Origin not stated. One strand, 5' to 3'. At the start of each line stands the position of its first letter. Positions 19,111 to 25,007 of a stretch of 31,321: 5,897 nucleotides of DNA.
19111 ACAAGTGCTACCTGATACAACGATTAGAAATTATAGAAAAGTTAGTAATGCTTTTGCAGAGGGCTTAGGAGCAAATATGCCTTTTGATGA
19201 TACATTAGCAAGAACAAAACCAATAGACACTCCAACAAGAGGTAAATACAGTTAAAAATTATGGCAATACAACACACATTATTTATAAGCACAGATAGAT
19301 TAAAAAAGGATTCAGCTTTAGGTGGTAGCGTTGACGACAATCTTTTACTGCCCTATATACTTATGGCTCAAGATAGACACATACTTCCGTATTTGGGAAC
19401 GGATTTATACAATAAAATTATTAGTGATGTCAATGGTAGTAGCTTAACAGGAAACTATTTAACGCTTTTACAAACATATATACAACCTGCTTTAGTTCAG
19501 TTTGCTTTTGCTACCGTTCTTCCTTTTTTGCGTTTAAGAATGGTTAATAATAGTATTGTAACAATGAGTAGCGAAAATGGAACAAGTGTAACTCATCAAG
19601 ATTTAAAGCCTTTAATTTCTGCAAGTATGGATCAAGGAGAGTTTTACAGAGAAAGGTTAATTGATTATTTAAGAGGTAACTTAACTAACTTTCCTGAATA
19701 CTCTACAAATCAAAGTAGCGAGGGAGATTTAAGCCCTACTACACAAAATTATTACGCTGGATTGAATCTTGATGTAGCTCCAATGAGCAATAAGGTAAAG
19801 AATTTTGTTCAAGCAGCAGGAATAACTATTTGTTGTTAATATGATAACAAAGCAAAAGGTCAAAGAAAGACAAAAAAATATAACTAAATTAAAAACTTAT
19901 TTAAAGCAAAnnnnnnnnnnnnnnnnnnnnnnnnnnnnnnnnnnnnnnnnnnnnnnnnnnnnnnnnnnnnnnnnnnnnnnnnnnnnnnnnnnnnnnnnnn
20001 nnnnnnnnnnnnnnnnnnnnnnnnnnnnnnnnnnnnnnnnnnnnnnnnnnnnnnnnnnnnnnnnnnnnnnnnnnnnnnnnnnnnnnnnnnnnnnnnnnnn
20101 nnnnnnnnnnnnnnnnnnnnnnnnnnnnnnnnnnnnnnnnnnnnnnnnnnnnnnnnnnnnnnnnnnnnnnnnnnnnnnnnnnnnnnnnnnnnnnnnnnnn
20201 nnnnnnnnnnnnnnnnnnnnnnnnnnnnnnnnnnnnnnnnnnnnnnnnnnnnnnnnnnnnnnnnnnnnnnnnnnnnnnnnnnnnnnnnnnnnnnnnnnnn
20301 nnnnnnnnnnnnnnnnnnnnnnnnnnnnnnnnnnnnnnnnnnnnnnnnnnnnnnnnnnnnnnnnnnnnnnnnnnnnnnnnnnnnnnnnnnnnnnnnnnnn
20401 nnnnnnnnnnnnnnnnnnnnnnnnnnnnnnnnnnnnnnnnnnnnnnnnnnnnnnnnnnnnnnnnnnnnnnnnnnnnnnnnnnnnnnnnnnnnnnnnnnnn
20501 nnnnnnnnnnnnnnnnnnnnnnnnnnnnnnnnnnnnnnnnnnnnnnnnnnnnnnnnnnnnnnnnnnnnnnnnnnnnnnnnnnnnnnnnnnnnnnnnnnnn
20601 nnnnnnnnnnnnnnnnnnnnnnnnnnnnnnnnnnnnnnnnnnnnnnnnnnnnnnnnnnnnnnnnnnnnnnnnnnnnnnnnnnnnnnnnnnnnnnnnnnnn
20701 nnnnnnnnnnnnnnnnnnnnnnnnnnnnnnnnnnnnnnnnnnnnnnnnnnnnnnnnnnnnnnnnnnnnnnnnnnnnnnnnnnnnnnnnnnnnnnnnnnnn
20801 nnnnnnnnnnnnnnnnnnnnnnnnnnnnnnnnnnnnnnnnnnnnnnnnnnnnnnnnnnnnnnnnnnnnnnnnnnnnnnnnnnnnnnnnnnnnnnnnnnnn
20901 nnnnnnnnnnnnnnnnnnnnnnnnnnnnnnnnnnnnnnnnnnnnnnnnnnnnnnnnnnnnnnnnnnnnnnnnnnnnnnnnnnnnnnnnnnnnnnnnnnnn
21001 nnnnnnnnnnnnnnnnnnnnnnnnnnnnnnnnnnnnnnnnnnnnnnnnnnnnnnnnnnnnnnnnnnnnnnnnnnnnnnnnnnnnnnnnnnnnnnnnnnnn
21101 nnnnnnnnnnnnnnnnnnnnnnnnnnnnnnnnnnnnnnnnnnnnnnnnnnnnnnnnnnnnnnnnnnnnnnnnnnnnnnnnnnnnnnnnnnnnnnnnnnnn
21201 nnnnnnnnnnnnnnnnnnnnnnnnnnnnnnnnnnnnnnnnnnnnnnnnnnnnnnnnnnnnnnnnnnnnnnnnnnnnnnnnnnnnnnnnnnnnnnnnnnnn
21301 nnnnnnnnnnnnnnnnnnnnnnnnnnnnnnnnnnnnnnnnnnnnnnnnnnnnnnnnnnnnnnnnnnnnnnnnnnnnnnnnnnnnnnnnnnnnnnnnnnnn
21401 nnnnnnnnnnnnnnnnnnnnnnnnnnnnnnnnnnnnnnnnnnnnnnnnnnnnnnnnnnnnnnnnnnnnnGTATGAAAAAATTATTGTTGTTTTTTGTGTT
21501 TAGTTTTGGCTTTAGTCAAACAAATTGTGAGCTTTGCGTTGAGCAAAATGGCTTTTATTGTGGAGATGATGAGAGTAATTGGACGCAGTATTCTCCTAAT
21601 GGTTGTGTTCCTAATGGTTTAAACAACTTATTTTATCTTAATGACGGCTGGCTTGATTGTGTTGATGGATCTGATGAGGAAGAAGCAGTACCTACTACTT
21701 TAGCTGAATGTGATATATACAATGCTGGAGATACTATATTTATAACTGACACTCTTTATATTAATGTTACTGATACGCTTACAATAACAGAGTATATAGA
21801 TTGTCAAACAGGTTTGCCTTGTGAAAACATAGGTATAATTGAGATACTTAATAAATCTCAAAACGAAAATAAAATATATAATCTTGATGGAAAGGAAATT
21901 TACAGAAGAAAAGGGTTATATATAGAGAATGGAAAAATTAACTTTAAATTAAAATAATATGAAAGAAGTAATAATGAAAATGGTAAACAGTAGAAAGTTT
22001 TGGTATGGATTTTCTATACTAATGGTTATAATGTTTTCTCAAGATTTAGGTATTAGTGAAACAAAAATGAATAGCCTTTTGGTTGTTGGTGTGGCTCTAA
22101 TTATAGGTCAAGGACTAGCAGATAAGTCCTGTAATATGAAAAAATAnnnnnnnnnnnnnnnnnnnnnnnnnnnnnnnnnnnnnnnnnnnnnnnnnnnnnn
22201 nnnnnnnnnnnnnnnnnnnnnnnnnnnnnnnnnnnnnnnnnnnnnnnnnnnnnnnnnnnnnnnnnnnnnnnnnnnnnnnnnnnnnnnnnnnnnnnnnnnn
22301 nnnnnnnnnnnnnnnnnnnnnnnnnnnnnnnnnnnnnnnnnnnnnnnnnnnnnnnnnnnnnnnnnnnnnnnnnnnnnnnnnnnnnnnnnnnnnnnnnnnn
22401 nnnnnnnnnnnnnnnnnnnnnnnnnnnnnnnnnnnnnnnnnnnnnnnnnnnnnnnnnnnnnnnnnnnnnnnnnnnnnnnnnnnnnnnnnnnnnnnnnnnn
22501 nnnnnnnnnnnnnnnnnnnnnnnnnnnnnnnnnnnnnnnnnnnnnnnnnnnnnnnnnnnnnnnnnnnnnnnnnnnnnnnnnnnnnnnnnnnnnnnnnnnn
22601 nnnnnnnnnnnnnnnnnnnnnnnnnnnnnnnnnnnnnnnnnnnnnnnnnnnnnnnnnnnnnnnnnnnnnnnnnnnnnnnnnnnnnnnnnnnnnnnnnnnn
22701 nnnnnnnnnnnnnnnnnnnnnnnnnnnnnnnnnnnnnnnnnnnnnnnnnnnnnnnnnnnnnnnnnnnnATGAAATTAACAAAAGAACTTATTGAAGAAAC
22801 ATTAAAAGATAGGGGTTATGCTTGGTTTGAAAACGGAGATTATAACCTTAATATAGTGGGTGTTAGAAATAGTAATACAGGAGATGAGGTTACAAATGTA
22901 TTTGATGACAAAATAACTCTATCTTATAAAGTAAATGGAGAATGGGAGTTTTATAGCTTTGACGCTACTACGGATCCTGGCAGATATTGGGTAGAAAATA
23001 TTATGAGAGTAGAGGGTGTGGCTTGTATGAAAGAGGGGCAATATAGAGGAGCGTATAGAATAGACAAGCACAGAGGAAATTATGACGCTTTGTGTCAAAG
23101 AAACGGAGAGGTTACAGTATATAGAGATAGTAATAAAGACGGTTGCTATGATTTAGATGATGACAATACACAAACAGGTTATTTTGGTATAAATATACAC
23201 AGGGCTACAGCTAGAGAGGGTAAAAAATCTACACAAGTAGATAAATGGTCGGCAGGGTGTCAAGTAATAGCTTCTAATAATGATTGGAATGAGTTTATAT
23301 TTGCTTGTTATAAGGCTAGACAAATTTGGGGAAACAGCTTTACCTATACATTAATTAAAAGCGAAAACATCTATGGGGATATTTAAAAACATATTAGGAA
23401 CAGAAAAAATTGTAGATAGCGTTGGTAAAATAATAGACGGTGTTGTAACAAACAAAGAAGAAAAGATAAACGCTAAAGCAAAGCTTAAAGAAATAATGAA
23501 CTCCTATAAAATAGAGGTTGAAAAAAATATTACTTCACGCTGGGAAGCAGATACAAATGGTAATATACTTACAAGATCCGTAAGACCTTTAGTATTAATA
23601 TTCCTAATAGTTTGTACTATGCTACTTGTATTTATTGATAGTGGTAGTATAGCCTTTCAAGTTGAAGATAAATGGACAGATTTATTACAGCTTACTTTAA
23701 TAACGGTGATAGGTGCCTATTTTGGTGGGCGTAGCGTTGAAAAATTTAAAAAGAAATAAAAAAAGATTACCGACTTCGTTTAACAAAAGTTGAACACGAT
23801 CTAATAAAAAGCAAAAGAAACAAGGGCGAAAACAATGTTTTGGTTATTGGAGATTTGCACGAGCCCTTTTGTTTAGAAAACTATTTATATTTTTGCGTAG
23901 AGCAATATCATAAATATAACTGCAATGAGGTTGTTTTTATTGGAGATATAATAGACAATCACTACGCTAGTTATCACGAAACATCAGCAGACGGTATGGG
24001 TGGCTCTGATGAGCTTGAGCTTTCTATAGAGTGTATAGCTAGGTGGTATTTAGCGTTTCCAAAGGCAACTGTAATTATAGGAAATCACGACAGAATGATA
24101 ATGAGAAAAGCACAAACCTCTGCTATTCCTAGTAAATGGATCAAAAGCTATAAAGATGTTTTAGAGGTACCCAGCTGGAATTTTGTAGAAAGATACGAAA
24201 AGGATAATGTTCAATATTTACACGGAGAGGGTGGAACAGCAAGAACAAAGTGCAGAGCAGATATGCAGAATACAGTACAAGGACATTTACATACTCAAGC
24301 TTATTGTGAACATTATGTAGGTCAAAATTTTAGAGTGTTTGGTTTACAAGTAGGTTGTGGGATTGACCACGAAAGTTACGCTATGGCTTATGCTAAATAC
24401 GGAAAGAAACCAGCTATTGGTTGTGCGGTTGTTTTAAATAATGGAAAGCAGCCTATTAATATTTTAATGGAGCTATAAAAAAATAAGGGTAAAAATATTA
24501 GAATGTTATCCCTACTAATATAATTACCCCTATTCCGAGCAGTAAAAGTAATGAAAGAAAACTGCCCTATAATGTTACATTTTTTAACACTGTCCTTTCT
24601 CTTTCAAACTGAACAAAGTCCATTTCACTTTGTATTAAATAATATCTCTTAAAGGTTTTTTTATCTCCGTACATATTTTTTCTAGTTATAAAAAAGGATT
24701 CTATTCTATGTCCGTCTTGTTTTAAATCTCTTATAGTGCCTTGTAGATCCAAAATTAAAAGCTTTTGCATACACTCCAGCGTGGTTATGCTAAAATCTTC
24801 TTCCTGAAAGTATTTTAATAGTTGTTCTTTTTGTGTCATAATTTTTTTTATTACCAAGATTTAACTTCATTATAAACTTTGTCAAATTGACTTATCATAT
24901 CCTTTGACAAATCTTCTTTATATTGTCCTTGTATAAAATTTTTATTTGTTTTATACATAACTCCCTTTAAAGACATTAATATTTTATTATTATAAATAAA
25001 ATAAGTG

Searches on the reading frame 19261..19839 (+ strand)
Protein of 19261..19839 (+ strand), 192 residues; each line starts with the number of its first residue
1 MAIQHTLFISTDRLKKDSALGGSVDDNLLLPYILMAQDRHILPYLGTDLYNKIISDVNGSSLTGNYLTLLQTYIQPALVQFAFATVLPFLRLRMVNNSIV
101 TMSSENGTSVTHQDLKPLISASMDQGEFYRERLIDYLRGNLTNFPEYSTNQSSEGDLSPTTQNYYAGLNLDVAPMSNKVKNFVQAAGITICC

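Call 59: search_protein_families(library=phrogs, proteins=[window:19261-19839:+], max_evalue=0.001)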
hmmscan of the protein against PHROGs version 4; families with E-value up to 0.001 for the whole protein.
window:19261-19839:+ (192 aa): 1 family
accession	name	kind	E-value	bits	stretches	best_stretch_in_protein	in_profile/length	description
phrog_35048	-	unknown function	1.3e-13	52.2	1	5-162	4-162/184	-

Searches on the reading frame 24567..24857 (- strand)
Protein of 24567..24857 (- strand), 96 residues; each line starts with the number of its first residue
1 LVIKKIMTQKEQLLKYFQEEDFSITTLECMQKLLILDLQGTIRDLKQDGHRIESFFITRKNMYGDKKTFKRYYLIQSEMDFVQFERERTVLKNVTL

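Call 58: search_protein_families(library=phrogs, proteins=[window:24567-24857:-], max_evalue=0.001)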
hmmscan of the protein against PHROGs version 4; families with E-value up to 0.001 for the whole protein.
window:24567-24857:- (96 aa): 2 families
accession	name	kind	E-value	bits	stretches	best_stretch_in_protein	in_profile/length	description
phrog_4973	-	unknown function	2.3e-14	54.5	1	4-78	64-134/149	-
phrog_34722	-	unknown function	0.00037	21.7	1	7-75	1-67/79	-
